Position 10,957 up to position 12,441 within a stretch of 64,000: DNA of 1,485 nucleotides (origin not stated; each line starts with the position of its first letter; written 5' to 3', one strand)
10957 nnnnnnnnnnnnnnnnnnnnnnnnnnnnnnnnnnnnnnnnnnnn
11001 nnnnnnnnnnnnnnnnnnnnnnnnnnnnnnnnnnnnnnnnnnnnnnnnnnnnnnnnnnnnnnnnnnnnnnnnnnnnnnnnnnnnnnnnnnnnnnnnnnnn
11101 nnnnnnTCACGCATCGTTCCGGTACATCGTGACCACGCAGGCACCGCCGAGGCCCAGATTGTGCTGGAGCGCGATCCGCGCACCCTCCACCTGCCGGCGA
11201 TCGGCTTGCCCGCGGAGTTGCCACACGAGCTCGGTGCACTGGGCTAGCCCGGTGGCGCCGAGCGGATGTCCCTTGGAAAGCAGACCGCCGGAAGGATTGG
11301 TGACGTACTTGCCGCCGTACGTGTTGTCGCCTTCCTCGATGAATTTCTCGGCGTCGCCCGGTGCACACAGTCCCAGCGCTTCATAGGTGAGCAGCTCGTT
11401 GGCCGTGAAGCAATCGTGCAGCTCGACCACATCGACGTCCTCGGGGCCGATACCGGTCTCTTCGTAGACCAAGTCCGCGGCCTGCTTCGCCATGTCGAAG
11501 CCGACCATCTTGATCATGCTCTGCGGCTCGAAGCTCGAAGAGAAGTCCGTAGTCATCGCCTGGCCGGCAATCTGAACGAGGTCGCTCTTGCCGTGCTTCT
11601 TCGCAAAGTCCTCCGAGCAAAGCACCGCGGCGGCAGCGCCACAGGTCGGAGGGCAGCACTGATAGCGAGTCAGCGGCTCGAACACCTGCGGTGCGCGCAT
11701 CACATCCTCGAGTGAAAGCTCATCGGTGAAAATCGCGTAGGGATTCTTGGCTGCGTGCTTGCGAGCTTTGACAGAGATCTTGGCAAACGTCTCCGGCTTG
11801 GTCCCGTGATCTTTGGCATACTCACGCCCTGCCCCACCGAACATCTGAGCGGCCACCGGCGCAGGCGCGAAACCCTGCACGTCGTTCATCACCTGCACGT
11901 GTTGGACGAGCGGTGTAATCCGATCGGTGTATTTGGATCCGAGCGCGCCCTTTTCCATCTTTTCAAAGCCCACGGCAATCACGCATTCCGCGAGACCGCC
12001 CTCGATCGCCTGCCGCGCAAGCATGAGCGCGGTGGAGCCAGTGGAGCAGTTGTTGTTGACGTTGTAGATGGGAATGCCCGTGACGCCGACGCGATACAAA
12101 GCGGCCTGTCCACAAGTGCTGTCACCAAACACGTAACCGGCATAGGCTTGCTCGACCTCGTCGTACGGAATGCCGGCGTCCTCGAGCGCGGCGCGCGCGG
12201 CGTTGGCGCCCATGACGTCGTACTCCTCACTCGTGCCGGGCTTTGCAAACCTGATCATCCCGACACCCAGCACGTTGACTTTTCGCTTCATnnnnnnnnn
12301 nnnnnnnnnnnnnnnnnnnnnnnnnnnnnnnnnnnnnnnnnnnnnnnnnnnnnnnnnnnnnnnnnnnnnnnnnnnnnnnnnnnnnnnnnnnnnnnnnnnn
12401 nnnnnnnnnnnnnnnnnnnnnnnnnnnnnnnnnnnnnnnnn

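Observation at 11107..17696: Animal-SCPx-like thiolase divergent from a TetR-controlled CoA-ester operon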

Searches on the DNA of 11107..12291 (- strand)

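Call 75: search_rna_families(sources=[L087, L031, L025, L005], threshold=gathering)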
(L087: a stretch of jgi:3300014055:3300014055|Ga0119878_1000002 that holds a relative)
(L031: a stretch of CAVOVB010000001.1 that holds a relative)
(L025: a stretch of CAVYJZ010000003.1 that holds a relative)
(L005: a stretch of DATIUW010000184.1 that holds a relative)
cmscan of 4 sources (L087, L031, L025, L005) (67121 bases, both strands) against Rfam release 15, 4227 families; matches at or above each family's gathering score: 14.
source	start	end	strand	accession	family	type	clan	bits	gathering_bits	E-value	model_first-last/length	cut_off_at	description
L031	1470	4475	-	RF02541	LSU_rRNA_bacteria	Gene; rRNA;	CL00112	2894.8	50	0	1-2925/2925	no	Bacterial large subunit ribosomal RNA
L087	14749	17753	+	RF02541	LSU_rRNA_bacteria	Gene; rRNA;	CL00112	2893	50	0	1-2925/2925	no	Bacterial large subunit ribosomal RNA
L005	1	2332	-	RF02541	LSU_rRNA_bacteria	Gene; rRNA;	CL00112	2040.3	50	0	1-2258/2925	3'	Bacterial large subunit ribosomal RNA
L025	1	455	-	RF02541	LSU_rRNA_bacteria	Gene; rRNA;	CL00112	329.8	50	1.3e-104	1-415/2925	3'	Bacterial large subunit ribosomal RNA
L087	17886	18002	+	RF00001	5S_rRNA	Gene; rRNA;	CL00113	103.1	38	1.9e-21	1-120/120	no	5S ribosomal RNA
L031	1219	1335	-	RF00001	5S_rRNA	Gene; rRNA;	CL00113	103.1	38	1.9e-21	1-120/120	no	5S ribosomal RNA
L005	2763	2835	-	RF00005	tRNA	Gene; tRNA;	CL00001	71.3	29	1.5e-13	1-71/71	no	tRNA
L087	14327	14399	+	RF00005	tRNA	Gene; tRNA;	CL00001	70.5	29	2.4e-13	1-71/71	no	tRNA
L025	808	880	-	RF00005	tRNA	Gene; tRNA;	CL00001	70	29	3.2e-13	1-71/71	no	tRNA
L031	4921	4993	-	RF00005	tRNA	Gene; tRNA;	CL00001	68.2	29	1e-12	1-71/71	no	tRNA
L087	14242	14315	+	RF00005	tRNA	Gene; tRNA;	CL00001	67.5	29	1.6e-12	1-71/71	no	tRNA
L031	5266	5339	-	RF00005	tRNA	Gene; tRNA;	CL00001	67.5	29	1.6e-12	1-71/71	no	tRNA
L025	892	965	-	RF00005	tRNA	Gene; tRNA;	CL00001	67.5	29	1.6e-12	1-71/71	no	tRNA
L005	3178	3251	-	RF00005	tRNA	Gene; tRNA;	CL00001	67.5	29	1.6e-12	1-71/71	no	tRNA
